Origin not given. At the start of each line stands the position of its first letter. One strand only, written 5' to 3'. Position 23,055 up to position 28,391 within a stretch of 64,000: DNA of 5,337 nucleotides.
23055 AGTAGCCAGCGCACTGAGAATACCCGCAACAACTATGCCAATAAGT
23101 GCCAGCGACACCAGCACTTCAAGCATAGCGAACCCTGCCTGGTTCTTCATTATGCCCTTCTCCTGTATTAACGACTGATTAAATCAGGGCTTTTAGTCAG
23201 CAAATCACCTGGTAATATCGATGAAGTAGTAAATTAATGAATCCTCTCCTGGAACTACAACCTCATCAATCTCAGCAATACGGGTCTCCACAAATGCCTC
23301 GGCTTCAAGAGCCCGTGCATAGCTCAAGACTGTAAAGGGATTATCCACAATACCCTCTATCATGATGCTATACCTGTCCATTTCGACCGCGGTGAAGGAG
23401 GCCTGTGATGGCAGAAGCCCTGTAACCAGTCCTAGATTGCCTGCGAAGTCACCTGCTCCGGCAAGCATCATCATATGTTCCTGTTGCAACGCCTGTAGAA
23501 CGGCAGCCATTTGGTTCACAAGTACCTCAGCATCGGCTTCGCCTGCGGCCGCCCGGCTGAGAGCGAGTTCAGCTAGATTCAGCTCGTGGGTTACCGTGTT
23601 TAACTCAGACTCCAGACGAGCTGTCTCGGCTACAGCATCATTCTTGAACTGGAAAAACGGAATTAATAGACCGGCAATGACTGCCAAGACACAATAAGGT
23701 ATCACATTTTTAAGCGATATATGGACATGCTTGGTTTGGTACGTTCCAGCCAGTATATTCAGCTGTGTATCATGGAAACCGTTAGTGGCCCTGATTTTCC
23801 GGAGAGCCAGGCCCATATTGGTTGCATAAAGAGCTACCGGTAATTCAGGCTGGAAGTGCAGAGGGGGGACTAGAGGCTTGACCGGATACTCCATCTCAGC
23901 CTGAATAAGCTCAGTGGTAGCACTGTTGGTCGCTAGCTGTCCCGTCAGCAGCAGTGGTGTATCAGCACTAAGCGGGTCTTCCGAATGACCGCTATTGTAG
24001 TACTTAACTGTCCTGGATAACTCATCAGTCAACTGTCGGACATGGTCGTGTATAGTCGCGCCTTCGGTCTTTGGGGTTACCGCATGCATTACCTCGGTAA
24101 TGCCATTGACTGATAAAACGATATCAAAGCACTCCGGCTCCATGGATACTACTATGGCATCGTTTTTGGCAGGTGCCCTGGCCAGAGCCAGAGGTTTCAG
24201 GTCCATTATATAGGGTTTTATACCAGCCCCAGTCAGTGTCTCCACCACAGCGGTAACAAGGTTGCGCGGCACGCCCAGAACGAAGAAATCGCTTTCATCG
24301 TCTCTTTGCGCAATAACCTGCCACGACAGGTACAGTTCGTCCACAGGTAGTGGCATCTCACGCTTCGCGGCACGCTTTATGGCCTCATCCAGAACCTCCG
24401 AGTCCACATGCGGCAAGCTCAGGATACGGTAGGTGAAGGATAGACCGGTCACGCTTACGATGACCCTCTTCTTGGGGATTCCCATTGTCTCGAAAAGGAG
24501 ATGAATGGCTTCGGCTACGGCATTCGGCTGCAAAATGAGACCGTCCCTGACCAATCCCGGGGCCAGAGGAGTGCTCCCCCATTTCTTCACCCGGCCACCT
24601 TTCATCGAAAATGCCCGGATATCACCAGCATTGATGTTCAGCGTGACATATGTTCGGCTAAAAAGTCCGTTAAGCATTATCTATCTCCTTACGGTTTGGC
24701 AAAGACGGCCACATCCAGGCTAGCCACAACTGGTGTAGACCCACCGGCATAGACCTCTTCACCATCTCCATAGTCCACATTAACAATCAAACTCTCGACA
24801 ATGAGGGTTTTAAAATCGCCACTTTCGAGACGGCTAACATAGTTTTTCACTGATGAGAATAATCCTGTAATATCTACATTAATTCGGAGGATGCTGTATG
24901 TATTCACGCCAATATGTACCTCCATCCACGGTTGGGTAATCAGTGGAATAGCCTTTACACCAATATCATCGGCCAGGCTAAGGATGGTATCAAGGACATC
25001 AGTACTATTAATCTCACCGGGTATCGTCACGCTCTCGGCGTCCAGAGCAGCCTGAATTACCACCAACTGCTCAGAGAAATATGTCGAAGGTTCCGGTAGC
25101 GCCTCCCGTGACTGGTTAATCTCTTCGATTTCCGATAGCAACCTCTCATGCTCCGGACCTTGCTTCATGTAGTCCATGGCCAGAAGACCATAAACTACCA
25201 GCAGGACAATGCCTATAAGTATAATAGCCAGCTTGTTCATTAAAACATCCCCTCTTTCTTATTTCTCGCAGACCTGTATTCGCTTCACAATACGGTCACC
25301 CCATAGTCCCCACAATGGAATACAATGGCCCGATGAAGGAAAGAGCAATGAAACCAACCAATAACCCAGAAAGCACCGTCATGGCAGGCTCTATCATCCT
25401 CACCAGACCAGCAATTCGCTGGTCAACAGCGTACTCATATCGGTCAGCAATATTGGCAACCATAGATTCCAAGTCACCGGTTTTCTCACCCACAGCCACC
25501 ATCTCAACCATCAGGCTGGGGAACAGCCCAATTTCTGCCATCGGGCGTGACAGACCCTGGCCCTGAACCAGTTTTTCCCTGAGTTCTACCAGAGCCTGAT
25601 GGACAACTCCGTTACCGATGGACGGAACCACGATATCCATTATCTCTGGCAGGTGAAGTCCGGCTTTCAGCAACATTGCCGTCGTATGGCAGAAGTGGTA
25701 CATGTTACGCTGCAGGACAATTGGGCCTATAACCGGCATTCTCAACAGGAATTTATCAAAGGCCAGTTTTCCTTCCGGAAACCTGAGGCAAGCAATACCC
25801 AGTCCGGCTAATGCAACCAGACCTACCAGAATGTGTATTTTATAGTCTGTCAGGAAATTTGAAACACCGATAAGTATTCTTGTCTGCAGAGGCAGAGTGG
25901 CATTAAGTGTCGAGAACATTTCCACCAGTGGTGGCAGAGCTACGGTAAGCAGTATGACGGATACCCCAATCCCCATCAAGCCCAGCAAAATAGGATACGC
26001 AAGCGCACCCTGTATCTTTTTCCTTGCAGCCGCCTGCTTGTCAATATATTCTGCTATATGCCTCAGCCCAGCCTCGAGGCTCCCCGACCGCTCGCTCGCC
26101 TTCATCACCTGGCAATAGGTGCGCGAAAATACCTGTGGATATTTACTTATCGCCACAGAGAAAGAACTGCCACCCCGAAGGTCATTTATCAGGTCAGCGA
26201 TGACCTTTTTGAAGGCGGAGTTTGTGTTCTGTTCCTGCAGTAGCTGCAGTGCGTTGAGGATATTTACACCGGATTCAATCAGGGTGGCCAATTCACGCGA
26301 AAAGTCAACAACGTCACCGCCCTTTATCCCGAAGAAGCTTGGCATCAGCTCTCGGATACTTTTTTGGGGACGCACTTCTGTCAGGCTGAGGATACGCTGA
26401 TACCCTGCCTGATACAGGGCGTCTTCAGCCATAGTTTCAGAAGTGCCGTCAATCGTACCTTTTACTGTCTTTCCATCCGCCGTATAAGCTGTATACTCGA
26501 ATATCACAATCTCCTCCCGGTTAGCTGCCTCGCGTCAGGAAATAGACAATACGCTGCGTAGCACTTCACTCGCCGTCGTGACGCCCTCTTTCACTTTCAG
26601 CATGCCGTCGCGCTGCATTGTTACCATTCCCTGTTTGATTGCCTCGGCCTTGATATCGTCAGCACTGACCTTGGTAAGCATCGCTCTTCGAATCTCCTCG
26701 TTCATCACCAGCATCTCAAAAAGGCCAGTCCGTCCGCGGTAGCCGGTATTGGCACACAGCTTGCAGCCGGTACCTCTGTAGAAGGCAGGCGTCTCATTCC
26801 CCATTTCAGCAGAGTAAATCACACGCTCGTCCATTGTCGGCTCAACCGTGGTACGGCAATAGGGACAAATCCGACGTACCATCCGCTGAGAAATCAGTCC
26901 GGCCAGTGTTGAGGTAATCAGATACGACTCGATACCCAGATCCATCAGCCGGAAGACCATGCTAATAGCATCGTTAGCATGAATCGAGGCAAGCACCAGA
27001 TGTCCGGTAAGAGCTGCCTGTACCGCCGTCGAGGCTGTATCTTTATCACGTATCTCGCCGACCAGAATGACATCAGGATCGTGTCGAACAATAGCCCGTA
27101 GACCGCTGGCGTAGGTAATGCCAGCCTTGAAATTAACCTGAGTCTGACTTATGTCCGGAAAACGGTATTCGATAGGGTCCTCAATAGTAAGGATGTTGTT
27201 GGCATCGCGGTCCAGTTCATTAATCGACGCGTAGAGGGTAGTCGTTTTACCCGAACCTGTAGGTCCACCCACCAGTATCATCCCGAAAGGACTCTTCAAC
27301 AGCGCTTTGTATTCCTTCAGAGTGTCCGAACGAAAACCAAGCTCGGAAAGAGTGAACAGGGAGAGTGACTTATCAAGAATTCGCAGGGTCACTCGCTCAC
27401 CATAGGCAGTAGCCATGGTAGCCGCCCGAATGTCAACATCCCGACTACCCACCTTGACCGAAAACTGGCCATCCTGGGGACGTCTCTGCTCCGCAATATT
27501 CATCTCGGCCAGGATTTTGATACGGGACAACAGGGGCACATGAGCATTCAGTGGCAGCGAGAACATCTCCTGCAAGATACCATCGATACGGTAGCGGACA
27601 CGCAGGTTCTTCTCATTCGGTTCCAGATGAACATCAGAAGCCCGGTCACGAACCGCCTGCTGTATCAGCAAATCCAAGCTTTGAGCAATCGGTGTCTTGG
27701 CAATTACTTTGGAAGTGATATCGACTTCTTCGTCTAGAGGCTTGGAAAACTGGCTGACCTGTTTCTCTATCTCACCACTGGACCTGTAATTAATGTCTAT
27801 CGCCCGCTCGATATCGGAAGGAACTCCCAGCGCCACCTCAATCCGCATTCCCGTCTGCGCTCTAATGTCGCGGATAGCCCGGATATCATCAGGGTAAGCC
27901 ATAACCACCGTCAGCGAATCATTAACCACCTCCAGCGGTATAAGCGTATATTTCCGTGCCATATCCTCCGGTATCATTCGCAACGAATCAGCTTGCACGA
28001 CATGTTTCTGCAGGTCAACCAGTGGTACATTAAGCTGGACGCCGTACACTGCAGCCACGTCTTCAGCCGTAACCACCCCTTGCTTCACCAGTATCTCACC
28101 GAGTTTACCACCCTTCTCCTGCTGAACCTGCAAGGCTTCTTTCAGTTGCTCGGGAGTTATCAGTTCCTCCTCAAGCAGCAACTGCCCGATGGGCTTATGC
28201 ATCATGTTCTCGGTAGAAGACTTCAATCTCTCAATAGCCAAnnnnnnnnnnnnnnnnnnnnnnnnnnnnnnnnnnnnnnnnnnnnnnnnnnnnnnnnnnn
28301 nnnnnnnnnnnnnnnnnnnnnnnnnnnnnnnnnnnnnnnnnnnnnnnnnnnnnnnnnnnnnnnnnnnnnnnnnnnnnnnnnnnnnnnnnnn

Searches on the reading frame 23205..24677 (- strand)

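Call 80: search_protein_families(library=pfam, proteins=[window:23205-24677:-], max_evalue=0.00001)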
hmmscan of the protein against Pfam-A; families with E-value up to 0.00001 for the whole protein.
window:23205-24677:- (490 aa): 1 family
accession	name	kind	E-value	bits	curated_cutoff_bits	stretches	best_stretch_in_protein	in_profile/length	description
PF11104.14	PilM_2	-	1.4e-12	47.7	27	1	27-187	20-181/340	Type IV pilus assembly protein PilM;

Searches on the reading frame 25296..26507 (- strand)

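Call 80: search_protein_families(library=pfam, proteins=[window:25296-26507:-], max_evalue=0.00001)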
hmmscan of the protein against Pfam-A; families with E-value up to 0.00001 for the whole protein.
window:25296-26507:- (403 aa): 1 family
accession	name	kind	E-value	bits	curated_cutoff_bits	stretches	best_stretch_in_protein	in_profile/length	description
PF00482.28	T2SSF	-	1.2e-55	187.2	25.2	2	69-192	1-125/125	Type II secretion system (T2SS), protein F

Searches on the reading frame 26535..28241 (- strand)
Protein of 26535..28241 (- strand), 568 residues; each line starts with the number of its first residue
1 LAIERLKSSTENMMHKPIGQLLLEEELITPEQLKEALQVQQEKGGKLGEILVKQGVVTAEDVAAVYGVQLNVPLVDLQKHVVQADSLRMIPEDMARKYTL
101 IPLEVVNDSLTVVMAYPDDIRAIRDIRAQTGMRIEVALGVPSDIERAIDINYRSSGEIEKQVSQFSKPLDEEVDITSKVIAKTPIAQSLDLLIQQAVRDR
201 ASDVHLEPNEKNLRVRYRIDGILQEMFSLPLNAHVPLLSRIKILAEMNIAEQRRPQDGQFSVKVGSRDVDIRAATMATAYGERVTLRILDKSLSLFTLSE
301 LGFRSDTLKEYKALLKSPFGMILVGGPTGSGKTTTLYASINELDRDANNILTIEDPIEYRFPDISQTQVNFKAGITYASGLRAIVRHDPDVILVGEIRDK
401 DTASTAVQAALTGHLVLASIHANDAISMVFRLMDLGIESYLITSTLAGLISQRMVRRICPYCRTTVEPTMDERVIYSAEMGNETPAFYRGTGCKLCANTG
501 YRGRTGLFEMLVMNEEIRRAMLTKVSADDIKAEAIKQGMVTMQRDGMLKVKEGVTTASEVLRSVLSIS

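Call 80: search_protein_families(library=pfam, proteins=[window:26535-28241:-], max_evalue=0.00001)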
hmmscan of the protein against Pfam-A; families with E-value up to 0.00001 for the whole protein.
window:26535-28241:- (568 aa): 2 families
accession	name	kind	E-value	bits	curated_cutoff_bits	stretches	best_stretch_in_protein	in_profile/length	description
PF00437.27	T2SSE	-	7.8e-124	413.5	24.9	1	182-562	5-370/370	Type II/IV secretion system protein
PF05157.20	MshEN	-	5.7e-19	68.3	23.1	1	70-156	1-88/90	MshEN domain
